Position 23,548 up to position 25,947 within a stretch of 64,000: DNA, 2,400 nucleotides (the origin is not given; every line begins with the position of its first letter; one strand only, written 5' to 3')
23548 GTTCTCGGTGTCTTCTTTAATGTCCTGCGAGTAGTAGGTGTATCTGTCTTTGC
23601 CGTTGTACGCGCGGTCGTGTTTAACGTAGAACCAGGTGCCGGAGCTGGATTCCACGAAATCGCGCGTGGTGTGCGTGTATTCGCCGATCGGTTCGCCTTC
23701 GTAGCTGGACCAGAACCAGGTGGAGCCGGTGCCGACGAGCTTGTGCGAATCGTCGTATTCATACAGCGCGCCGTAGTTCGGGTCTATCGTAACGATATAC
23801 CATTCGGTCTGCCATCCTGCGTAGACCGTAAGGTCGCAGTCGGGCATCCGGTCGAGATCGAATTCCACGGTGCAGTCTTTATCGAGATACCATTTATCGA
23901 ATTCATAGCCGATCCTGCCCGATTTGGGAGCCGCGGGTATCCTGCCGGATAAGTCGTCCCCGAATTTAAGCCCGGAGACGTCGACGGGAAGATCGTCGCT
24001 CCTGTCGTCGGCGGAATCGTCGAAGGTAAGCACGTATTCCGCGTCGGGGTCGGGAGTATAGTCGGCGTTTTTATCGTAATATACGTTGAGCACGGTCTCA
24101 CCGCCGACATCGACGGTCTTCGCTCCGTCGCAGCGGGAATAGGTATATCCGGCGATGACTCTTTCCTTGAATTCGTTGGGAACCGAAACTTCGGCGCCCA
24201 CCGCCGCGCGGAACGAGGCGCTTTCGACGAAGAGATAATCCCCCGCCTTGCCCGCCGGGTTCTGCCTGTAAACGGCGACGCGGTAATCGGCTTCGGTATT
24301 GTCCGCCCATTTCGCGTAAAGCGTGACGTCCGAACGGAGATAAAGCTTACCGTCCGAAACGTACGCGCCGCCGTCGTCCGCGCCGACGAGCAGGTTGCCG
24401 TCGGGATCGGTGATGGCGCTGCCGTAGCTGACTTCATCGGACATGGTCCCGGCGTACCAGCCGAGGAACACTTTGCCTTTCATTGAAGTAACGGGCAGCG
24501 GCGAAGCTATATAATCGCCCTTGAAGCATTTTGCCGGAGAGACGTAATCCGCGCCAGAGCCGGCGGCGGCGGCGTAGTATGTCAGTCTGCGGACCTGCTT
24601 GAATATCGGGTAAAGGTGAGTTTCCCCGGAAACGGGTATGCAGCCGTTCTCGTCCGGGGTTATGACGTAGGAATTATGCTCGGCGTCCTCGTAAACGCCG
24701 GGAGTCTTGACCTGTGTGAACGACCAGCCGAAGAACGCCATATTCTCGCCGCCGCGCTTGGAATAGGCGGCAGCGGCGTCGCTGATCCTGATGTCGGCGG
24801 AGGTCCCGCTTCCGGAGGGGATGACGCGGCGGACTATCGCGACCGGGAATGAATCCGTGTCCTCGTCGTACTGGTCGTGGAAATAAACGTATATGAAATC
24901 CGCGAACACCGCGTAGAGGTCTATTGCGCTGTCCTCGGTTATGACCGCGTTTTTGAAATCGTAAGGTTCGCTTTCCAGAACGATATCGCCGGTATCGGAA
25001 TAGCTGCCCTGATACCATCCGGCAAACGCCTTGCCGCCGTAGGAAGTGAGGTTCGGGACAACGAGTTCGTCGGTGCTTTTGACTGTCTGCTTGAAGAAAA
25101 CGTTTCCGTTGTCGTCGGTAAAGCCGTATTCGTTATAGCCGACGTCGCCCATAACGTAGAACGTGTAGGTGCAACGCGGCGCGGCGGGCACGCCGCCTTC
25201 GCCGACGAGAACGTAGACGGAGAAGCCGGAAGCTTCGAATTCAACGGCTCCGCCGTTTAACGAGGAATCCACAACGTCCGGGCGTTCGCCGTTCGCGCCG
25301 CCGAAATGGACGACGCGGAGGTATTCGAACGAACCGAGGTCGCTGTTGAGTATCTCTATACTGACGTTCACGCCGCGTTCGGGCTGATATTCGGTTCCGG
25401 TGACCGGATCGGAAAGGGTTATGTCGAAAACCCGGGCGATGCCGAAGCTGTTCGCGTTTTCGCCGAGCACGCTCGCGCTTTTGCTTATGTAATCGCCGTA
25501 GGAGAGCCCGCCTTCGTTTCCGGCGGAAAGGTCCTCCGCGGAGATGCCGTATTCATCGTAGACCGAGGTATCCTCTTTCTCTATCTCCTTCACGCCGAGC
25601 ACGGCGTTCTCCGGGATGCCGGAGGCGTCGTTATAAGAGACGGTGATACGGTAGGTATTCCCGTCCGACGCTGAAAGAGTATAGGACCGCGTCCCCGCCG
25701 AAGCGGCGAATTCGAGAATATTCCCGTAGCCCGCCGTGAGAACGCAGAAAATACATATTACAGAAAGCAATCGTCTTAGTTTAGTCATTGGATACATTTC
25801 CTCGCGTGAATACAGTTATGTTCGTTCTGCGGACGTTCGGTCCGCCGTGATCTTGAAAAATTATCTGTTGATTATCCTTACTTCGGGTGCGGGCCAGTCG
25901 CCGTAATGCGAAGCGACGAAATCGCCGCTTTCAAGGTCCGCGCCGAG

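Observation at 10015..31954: Candidate new surface system: a minor-pilin operon running into a 4,945-aa Sec-secreted beta-helix protein (fimU-pilVWX-pilY1-like layout in a sporulating Firmicute)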

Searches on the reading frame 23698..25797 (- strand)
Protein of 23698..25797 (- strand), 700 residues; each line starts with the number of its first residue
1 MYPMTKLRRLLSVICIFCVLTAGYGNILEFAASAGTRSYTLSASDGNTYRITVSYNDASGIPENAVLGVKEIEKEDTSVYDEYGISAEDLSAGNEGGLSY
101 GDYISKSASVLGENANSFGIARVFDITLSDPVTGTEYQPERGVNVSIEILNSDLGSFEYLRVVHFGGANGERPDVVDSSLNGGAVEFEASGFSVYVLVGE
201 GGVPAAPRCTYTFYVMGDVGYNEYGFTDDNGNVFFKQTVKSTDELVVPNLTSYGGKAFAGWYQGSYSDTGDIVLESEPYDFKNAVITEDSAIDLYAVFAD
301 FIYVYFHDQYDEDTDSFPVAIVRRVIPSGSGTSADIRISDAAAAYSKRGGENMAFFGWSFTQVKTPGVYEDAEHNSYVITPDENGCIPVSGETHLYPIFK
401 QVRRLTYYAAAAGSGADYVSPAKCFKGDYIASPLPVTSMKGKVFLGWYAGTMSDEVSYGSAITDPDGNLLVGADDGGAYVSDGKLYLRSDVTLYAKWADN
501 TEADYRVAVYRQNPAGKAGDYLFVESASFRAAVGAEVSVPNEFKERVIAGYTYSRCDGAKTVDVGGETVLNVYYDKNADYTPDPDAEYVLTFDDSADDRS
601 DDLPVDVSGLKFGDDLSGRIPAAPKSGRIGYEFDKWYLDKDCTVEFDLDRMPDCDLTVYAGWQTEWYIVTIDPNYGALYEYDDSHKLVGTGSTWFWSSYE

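Call 98: find_homologous_proteins(query=window:23698-25797:-, max_evalue=1e-10)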
Query window:23698-25797:- (700 aa): 14 proteins with E <= 1e-10 among 8000 candidates.
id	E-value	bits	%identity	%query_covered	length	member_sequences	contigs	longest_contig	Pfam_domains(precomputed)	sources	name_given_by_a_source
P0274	2.5e-189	649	48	95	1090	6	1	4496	PF09479.17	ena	-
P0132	6.8e-187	641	47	94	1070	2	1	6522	PF09479.17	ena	-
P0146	1.8e-139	485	42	86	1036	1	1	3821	PF09479.17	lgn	-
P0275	1.8e-121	425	40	95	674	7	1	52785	PF09479.17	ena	-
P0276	1.2e-120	422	45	72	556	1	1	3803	PF13240.12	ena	-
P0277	1.8e-101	359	40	75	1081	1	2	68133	PF09479.17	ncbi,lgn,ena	-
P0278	1.8e-89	319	39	73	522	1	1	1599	-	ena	-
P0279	1.4e-77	280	46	49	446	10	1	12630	PF09479.17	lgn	-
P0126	1.9e-70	256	48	31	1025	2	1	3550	-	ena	-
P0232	2.8e-62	229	36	65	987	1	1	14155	PF09479.17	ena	-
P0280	1.4e-45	174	29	81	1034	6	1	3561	PF09479.17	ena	-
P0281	5.5e-36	142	31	80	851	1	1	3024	PF09479.17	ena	-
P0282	3.2e-30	123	31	65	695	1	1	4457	PF09479.17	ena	-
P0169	5.1e-27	113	38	23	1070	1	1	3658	-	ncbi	-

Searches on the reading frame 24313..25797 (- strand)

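Call 21: search_protein_families(library=pfam, proteins=[window:24313-25797:-], max_evalue=0.5)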
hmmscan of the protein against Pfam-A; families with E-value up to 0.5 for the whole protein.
window:24313-25797:- (495 aa): 1 family
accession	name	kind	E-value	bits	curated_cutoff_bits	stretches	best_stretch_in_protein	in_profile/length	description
PF09479.16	Flg_new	-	2.7e-06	27.8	27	1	228-267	6-44/65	Listeria-Bacteroides repeat domain (List_Bact_rpt)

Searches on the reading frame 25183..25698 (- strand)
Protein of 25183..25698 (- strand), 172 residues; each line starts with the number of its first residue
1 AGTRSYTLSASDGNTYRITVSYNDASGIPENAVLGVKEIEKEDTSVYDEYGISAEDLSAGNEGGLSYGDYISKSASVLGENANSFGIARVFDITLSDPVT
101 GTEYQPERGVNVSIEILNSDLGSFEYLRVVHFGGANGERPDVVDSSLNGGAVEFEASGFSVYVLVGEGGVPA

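Call 57: find_homologous_proteins(query=A4, max_evalue=0.00001)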
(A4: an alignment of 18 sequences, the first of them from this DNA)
Query A4 (18 sequences) (159 aa, profile of the alignment): 4 proteins with E <= 0.00001 among 3809 candidates.
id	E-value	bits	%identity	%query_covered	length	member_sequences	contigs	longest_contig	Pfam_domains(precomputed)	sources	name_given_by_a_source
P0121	1.8e-40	156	51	99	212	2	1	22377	-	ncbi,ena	-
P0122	2.8e-36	143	32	97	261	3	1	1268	-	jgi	-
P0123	5.7e-28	116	35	87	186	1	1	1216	-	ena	-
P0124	4.3e-26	110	35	100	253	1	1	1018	-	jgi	jgi:hypothetical protein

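Call 65: search_protein_representatives(protein=window:25183-25698:-)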
Query: 172 residues. Proteins with E-value up to 0.001 (for the whole library): 983; up to 1e-10: 441; up to 1e-30: 48. The best 150 are listed.
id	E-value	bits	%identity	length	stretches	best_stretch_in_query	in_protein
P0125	6.9e-62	224.5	53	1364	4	62-169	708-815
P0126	3.9e-61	222.1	51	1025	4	1-165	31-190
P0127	1.2e-58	214.0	52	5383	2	5-165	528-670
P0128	2.3e-56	206.6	41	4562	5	6-169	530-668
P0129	1.5e-54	200.6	48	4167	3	1-164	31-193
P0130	6.0e-52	192.2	46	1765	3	1-165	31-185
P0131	5.9e-51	189.0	46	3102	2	5-169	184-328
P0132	6.5e-51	188.8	50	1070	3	7-167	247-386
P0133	9.3e-51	188.3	43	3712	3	7-165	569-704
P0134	6.0e-49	182.4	40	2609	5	62-169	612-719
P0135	1.3e-47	178.0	44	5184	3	5-167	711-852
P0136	9.4e-47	175.3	47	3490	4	62-165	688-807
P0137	1.9e-46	174.3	40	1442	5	5-169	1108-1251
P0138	6.4e-45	169.3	48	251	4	69-165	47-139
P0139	9.1e-45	168.8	42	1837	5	61-165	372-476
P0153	3.7e-36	140.8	51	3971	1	1-169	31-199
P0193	9.7e-27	110.2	41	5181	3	63-166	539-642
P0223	4.9e-24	101.4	48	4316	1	7-165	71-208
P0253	1.2e-21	93.6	39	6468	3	69-166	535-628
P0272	3.0e-20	89.1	34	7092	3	5-165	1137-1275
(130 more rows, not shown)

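Call 68: find_encoding_contigs(protein=P0127, flank=10000, max_places=3)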
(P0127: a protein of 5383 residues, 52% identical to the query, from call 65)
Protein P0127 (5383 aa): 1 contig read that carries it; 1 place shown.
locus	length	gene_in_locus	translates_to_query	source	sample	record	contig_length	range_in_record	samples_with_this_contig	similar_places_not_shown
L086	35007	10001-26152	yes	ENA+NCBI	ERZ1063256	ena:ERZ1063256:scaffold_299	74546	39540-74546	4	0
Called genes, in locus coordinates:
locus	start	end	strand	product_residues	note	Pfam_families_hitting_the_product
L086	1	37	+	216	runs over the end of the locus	-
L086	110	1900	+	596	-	PF05157:MshEN, PF00437:T2SSE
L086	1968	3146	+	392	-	PF00437:T2SSE, PF13401:AAA_22 (faint)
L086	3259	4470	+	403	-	PF28597:T2SSF_N (weak), PF00482:T2SSF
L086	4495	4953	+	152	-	-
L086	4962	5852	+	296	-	PF06750:A24_N_bact, PF01478:Peptidase_A24 (weak)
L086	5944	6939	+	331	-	PF11104:PilM_2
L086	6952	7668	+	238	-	-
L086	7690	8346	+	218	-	-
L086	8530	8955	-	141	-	-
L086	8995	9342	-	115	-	PF05534:HicB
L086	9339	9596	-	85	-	PF07927:HicA_toxin (weak)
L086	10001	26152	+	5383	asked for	PF09479:Flg_new (faint), PF24547:DUF7601, PF17802:SpaA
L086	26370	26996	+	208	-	PF00717:Peptidase_S24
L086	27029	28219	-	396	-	PF19553:DUF6076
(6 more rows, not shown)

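Call 69: find_encoding_contigs(protein=P0133, flank=8000, max_places=1)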
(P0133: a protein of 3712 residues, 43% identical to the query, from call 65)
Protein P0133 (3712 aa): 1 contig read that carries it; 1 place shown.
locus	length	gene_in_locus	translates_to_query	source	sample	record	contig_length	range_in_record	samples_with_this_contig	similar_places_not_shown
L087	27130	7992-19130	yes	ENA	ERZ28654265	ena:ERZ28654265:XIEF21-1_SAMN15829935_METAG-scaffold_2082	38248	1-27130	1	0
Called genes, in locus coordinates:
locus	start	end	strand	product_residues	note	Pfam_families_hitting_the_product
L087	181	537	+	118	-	-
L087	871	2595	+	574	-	PF05157:MshEN, PF00437:T2SSE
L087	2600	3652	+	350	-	PF00437:T2SSE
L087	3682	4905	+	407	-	PF28597:T2SSF_N, PF00482:T2SSF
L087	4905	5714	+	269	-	PF06750:A24_N_bact, PF01478:Peptidase_A24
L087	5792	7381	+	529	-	PF11104:PilM_2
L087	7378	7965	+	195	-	-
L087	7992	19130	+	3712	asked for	PF09479:Flg_new (weak), PF17802:SpaA (weak)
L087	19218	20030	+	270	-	-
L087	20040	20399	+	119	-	-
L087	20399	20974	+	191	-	PF07963:N_methyl (faint)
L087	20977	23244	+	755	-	PF07963:N_methyl (weak)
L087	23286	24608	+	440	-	-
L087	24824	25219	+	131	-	PF07963:N_methyl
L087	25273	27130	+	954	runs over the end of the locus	PF09586:YfhO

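Call 70: find_encoding_contigs(protein=P0153, flank=8000, max_places=1)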
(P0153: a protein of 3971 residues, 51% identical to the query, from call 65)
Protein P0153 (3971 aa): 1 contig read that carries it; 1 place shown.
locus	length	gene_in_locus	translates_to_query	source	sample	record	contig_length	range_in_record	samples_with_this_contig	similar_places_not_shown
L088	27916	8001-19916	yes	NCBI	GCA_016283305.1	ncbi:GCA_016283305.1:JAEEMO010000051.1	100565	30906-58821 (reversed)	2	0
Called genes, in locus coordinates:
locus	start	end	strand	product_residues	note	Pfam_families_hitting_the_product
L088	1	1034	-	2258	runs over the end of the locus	PF10091:Glycoamylase (weak), PF06165:GH94_b-supersand (faint), PF17167:Glyco_hydro_94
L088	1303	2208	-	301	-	-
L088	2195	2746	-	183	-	PF04542:Sigma70_r2, PF08281:Sigma70_r4_2, PF04545:Sigma70_r4 (faint)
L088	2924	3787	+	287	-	PF02588:YitT_membrane, PF10035:DUF2179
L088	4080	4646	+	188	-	-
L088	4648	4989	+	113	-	-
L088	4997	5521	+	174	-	-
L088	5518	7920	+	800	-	PF07963:N_methyl (weak), PF07581:Glug (faint)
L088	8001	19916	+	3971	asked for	PF09479:Flg_new, PF17802:SpaA (weak)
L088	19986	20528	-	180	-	PF13240:Zn_Ribbon_1 (weak), PF13248:Zn_ribbon_3 (weak), PF09685:MamF_MmsF (weak)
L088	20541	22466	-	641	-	PF00005:ABC_tran, PF02463:SMC_N (faint), PF13191:AAA_16 (faint), PF13555:AAA_29 (faint), PF13304:AAA_21 (faint), PF13401:AAA_22 (faint), PF12848:ABC_tran_Xtn, PF00005:ABC_tran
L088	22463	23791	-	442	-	PF00232:Glyco_hydro_1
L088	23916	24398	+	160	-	PF16112:DUF4830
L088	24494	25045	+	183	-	PF04542:Sigma70_r2, PF07638:Sigma70_ECF (weak), PF08281:Sigma70_r4_2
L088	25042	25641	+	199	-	-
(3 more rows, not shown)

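Call 71: find_encoding_contigs(protein=P0193, flank=8000, max_places=1)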
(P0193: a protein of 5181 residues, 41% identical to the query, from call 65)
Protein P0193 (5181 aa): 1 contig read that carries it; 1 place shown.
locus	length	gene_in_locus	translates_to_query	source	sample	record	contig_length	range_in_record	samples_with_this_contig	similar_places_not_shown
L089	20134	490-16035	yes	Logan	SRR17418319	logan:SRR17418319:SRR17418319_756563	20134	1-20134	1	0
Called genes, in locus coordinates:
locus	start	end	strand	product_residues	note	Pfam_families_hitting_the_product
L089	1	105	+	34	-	?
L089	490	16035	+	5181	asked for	PF24547:DUF7601 (faint), PF09479:Flg_new (faint)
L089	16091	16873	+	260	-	-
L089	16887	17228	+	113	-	-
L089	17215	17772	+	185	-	-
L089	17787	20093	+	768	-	PF07581:Glug (faint)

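Call 72: find_encoding_contigs(protein=P0223, flank=8000, max_places=1)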
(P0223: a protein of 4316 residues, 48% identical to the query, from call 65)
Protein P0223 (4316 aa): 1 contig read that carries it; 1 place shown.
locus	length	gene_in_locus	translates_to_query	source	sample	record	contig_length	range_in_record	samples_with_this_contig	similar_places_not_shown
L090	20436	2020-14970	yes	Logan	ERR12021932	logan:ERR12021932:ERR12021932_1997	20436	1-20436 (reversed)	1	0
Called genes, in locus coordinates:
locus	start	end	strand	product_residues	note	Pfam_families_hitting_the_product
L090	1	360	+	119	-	?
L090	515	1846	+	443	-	PF00990:GGDEF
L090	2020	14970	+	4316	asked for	PF09479:Flg_new (faint), PF24547:DUF7601, PF17802:SpaA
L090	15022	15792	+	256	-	-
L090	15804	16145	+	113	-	-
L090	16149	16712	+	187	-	PF07963:N_methyl (weak)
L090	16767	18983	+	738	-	PF07581:Glug (faint)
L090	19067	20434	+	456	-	?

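Call 73: find_encoding_contigs(protein=P0253, flank=8000, max_places=1)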
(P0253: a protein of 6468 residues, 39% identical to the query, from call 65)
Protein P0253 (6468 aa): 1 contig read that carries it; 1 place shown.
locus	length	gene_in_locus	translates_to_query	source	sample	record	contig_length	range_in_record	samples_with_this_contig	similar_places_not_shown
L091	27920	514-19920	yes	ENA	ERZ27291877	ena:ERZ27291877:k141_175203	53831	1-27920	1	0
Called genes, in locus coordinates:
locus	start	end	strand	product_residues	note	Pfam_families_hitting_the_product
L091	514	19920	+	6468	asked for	PF13306:LRR_5 (faint), PF23952:LRR_EndoS (faint), PF17802:SpaA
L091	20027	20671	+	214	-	-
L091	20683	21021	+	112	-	-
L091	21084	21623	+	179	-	-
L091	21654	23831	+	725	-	-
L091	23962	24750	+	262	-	-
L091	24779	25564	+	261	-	PF06750:A24_N_bact, PF01478:Peptidase_A24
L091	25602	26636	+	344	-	PF11104:PilM_2, PF14450:FtsA (faint)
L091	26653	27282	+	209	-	-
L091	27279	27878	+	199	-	PF04612:T2SSM (weak)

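Call 74: find_encoding_contigs(protein=P0272, flank=8000, max_places=1)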
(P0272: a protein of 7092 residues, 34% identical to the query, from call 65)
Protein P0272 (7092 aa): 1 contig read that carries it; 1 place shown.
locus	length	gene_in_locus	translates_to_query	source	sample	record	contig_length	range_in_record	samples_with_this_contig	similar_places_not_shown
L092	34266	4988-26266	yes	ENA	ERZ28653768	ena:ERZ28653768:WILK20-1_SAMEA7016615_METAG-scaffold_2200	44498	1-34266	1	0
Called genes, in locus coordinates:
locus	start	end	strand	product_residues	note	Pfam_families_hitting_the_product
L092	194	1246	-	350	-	PF00437:T2SSE, PF13401:AAA_22 (weak)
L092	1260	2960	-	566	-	PF05157:MshEN, PF00437:T2SSE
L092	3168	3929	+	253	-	-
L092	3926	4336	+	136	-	-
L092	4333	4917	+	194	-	-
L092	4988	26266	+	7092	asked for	PF17802:SpaA, PF05738:Cna_B (faint), PF18676:MBG_2, PF24547:DUF7601, PF17802:SpaA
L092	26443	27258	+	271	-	PF06750:A24_N_bact, PF01478:Peptidase_A24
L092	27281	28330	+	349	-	PF11104:PilM_2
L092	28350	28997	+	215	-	-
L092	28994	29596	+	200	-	PF04612:T2SSM (weak)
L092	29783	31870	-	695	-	PF01435:Peptidase_M48 (faint)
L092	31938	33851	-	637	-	PF06480:FtsH_ext (faint), PF00004:AAA, PF17862:AAA_lid_3, PF01434:Peptidase_M41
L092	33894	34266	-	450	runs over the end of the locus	PF01171:ATP_bind_3, PF09179:TilS, PF11734:TilS_C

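Call 84: predict_structure(alignment_id=A5)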
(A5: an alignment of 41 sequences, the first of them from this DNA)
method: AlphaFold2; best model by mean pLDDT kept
length: 159 residues; sequences in the alignment: 41
mean_pLDDT: 89.8   pTM: 0.83
mean pLDDT of the five models: 89.8, 89.4, 89.1, 88.6, 88.0
residues with pLDDT >= 90: 125; 70-90: 11; 50-70: 19; < 50: 4
segments of 3 or more residues with pLDDT < 50: 53-55
pLDDT, mean of each block of 10 residues (from residue 1): 98 98 98 80 55 61 94 96 97 97 98 94 88 91 97 96
secondary structure, 60 per line:
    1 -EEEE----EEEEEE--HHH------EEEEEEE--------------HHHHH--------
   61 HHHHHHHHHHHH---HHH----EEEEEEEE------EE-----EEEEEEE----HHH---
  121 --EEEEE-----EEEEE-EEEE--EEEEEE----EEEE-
elements in order: E2-5 E10-15 E27-33 H48-52 H61-72 E83-90 E104-110 E123-127 E133-137 E139-142 E145-150 E155-158

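Call 87: fold_search(model_id=the predicted structure, library=pdb)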
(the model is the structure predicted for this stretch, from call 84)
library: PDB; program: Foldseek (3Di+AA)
matches with E <= 10: 612; with E <= 0.001: 0
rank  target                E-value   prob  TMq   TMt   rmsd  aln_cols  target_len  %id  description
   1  8iu8                  2.1e-02  0.90  0.28  0.10   5.5        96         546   14  Crystal structure of GH66 endodextranase from Flavobacterium johnsoniae (released 2023-06-14)
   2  4d8o                  2.2e-02  0.98  0.31  0.11   4.4        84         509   12  Crystal Structure of the ankyrin-B ZU5-ZU5-UPA-DD tandem (released 2012-03-28)
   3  8iua_A                2.5e-02  0.97  0.31  0.10   5.0        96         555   14  Crystal structure of GH66 endodextranase from Flavobacterium johnsoniae in complex with isomaltose (released 2023-06-14)
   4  8iu9                  3.1e-02  0.87  0.29  0.10   5.5        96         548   14  Crystal structure of GH66 endodextranase from Flavobacterium johnsoniae in complex with glucose (released 2023-06-14)
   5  6m3q_E                3.5e-02  0.95  0.29  0.12   5.4        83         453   12  Crystal structure of AnkB/beta4-spectrin complex (released 2020-05-13)
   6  8iub_A                3.5e-02  0.90  0.30  0.10   5.3        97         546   16  Crystal structure of GH66 endodextranase from Flavobacterium johnsoniae in complex with isomaltotriose (released 2023-06-14)
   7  6m5z_A                3.7e-02  0.69  0.22  0.09  12.8        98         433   12  Catalytic domain of GH30 xylanase C from Talaromyces cellulolyticus (released 2021-01-20)
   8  3wnn_A                4.1e-02  0.66  0.26  0.08   5.1        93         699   12  D308A mutant of Bacillus circulans T-3040 cycloisomaltooligosaccharide glucanotransferase complexed with isomaltooctao (released 2014-02-05)
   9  1pz3_A                4.9e-02  0.28  0.19  0.09  12.1       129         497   17  Crystal structure of a family 51 (GH51) alpha-L-arabinofuranosidase from Geobacillus stearothermophilus T6 (released 2003-10-07)
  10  3ud1_A                5.8e-02  0.93  0.31  0.17   5.3        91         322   12  Crystal structure of ZU5A-ZU5B domains of human erythrocyte ankyrin (released 2012-02-22)
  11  6m3r_E                6.1e-02  0.91  0.30  0.13   4.8        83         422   11  Crystal structure of AnkG/beta4-spectrin complex (released 2020-05-13)
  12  3ud2_B                6.8e-02  0.91  0.31  0.17   5.3        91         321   12  Crystal structure of Selenomethionine ZU5A-ZU5B protein domains of human erythrocyte ankyrin (released 2012-02-22)
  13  6m3p_C                8.1e-02  0.77  0.34  0.15   8.0       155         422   10  Crystal structure of AnkG/beta2-spectrin complex (released 2020-05-13)
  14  2y2w_F                8.1e-02  0.25  0.20  0.08  12.0       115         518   11  Elucidation of the substrate specificity and protein structure of AbfB, a family 51 alpha-L-arabinofuranosidase from B (released 2011-12-28)
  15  2y2w_C                8.1e-02  0.23  0.19  0.08  12.6       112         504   10  Elucidation of the substrate specificity and protein structure of AbfB, a family 51 alpha-L-arabinofuranosidase from B (released 2011-12-28)
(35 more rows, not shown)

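Call 94: search_solved_structures(query=A5, max_evalue=1)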
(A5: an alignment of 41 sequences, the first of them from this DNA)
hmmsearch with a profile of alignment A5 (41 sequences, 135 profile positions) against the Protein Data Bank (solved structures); distinct sequences matched with E-value up to 1: 5.
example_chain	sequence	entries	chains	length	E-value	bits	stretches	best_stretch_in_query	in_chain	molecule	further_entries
7mcd_A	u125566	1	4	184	0.0016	21.9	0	29-73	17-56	AI-designed TIM-barrel F15C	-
7vcr_A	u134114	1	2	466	0.022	18.2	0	20-94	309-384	von Willebrand factor type A domain protein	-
7vcn_A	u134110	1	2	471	0.022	18.2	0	20-94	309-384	von Willebrand factor type A domain protein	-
7w6b_A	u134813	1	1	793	0.11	15.9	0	20-93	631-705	von Willebrand factor type A domain protein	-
9hcg_f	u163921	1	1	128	0.57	13.6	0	19-37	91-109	Large ribosomal subunit protein mL48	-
